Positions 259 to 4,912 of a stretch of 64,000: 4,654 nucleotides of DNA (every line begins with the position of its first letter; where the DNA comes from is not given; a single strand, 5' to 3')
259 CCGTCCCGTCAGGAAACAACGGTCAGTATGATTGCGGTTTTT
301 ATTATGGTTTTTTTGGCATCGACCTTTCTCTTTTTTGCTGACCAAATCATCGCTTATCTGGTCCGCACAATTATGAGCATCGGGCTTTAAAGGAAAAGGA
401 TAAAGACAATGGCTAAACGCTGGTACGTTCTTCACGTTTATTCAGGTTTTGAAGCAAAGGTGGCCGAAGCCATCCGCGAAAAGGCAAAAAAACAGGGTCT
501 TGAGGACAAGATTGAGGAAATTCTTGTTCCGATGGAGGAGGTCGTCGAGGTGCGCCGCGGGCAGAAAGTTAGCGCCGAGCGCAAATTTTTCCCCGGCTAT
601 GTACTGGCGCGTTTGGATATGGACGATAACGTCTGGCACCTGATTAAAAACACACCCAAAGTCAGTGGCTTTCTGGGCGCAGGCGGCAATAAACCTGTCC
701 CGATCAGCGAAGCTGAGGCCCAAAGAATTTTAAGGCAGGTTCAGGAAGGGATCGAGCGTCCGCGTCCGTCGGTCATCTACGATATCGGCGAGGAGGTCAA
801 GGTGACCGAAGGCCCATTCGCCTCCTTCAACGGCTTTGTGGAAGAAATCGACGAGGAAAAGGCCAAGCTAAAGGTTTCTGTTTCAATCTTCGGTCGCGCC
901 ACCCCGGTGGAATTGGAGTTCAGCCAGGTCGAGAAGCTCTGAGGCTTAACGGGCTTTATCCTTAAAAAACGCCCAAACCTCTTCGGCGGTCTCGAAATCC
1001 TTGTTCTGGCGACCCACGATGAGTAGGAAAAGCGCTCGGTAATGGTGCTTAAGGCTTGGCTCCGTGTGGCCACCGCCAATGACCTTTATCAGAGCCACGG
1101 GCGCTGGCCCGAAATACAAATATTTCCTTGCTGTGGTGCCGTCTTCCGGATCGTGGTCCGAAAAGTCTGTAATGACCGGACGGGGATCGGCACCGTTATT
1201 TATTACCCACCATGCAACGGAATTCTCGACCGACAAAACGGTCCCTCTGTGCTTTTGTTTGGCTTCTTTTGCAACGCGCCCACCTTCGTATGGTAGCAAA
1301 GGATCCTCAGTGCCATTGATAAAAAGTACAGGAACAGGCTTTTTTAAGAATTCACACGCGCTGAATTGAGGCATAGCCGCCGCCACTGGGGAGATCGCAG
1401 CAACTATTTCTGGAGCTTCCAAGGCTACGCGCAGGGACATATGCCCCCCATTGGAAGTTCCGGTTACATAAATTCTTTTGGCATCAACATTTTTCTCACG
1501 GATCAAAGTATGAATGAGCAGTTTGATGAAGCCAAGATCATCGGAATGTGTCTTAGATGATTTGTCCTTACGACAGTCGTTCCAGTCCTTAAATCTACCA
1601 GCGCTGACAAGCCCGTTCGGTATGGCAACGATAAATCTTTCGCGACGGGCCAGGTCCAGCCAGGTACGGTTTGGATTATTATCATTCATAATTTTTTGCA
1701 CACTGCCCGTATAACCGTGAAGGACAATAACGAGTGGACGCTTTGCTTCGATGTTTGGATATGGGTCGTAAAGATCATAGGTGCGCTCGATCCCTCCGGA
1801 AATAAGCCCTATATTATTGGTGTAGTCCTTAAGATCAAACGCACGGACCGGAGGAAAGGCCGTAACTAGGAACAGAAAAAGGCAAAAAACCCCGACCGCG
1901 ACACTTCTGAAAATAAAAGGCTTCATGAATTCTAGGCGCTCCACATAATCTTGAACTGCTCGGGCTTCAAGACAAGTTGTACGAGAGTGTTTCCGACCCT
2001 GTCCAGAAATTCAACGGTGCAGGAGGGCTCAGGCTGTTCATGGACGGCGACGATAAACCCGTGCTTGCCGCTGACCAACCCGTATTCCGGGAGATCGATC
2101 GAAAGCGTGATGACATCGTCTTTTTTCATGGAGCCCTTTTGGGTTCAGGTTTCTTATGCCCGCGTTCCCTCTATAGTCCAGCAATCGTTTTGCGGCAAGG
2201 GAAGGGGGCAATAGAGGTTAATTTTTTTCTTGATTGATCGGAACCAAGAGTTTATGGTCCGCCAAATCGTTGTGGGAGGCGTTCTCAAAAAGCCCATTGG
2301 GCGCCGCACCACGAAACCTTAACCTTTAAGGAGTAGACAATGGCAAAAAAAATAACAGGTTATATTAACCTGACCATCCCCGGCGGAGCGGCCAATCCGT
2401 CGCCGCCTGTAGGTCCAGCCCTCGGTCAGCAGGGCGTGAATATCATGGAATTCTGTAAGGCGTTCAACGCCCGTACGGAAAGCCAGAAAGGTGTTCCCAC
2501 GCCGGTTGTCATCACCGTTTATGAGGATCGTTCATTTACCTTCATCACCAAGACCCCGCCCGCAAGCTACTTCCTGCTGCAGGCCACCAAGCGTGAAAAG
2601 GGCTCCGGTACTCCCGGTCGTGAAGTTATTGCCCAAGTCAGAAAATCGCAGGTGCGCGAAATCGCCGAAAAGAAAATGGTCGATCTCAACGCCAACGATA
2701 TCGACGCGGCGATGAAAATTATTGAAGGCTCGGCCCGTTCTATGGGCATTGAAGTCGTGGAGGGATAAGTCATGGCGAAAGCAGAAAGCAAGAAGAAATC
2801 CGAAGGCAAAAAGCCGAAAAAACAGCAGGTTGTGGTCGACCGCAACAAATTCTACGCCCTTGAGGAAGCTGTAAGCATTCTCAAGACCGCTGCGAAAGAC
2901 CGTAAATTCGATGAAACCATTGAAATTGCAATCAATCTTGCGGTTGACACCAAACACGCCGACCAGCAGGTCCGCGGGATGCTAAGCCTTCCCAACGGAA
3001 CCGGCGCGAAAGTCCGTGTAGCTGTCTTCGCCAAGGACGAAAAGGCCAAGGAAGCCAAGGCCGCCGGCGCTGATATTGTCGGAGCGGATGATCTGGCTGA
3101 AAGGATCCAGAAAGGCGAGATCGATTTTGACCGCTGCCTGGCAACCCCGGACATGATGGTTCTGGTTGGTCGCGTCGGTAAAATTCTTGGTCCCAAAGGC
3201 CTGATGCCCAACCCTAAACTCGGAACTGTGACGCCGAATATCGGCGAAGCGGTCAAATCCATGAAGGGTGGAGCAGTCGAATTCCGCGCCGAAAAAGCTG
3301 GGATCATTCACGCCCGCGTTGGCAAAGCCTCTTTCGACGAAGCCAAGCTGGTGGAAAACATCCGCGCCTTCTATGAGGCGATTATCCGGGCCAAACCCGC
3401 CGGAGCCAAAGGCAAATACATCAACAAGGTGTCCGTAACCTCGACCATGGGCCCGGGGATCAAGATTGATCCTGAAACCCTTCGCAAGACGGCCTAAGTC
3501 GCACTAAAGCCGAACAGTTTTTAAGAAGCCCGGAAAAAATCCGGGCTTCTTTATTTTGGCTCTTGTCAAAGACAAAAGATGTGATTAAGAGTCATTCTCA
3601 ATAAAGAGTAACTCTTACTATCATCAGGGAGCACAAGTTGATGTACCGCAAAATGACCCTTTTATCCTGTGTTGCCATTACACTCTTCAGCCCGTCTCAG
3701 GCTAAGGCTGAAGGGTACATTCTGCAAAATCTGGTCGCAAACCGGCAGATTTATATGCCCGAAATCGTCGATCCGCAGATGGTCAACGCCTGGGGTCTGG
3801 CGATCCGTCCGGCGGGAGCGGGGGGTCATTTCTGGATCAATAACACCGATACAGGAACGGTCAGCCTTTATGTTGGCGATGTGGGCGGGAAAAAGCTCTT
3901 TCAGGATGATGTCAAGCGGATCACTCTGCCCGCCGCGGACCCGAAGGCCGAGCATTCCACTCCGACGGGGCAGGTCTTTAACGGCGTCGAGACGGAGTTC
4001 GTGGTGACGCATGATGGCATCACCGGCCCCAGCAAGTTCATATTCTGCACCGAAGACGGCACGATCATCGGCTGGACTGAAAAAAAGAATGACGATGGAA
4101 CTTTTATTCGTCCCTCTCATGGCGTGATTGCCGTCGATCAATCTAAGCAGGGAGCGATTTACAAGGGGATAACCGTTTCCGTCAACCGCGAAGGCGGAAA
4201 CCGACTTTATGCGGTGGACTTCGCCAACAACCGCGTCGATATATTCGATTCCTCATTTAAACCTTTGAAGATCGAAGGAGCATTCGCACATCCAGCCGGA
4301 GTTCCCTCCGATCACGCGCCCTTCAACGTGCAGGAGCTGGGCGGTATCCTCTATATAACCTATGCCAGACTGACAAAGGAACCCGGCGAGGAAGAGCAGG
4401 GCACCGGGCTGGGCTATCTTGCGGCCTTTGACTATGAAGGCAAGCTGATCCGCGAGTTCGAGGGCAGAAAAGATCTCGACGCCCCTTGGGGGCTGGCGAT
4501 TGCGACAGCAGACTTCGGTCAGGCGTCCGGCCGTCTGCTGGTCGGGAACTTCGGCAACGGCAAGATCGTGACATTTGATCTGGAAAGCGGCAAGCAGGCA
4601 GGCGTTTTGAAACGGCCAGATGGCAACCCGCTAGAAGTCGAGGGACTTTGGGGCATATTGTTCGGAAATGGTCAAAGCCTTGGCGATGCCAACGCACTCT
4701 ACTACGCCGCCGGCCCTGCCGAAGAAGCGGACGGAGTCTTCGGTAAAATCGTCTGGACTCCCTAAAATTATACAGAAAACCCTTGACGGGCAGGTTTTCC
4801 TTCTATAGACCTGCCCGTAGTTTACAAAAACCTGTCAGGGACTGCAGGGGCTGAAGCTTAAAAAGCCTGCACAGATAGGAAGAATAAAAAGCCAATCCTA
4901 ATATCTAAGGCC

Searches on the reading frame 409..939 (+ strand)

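Call 68: search_protein_families(library=pfam, proteins=[window:409-939:+], max_evalue=0.01)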
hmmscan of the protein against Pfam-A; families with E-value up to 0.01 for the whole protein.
window:409-939:+ (177 aa): 2 families
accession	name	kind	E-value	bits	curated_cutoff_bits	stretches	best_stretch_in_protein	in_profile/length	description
PF02357.24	NusG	-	1.5e-31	109.2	22.2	1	3-108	1-93/93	Transcription termination factor nusG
PF00467.35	KOW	-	3e-06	27.3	22.3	1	127-156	2-27/32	KOW motif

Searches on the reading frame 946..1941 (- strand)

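Call 68: search_protein_families(library=pfam, proteins=[window:946-1941:-], max_evalue=0.01)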
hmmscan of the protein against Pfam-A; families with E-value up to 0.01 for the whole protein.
window:946-1941:- (331 aa): 13 families
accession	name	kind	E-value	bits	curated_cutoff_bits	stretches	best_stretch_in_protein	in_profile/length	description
PF00326.27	Peptidase_S9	-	3.2e-08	33.8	22.6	1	101-185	13-94/213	Prolyl oligopeptidase family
PF02230.22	Abhydrolase_2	-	1.2e-07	32.2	23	1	66-230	12-184/217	Phospholipase/Carboxylesterase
PF00756.26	Esterase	-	2.4e-07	31.2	22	1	52-188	7-151/251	Putative esterase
PF20434.5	BD-FAE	-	5.6e-05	23.2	26.8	0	151-175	85-109/215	BD-FAE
PF10503.15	Esterase_PHB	-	7.1e-05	22.6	23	1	54-184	2-126/219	Esterase PHB depolymerase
PF12740.14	PETase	-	0.00015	21.7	28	1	150-217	120-183/263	PET hydrolase-like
PF01738.24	DLH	-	0.00023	21.3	21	1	67-225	12-167/217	Dienelactone hydrolase family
PF00561.26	Abhydrolase_1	-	0.00044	20.4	25.8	0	120-184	47-98/245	alpha/beta hydrolase fold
PF07859.19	Abhydrolase_3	-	0.00099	19.4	25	1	148-178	64-94/210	alpha/beta hydrolase fold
PF05448.18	AXE1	-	0.0019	17.5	21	0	148-182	169-203/321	Acetyl xylan esterase (AXE1)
PF12146.15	Hydrolase_4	-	0.0033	17.2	27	0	147-189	69-110/239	Serine aminopeptidase, S33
PF08386.16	Abhydrolase_4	-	0.0059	17.1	21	0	200-240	32-70/103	TAP-like protein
PF12695.13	Abhydrolase_5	-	0.0076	16.5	27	0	150-229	52-127/164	Alpha/beta hydrolase family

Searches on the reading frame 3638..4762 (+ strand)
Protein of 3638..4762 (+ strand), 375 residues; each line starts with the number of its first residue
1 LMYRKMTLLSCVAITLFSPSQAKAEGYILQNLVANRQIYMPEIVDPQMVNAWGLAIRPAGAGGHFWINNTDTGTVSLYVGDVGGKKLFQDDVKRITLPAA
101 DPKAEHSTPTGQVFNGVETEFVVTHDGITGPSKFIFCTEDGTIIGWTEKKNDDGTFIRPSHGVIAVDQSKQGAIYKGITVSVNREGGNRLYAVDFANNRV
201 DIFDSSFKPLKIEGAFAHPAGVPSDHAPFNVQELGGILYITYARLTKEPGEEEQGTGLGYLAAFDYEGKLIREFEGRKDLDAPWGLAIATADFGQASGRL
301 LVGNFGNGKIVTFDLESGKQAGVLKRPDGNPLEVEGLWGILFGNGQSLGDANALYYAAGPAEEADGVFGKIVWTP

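Call 68: search_protein_families(library=pfam, proteins=[window:3638-4762:+], max_evalue=0.01)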
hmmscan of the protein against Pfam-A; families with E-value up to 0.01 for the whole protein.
window:3638-4762:+ (375 aa): 0 families

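Call 82: search_protein_families(library=padloc, proteins=[window:3638-4762:+], max_evalue=0.01)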
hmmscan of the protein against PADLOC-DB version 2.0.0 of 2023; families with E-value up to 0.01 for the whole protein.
window:3638-4762:+ (375 aa): 0 families
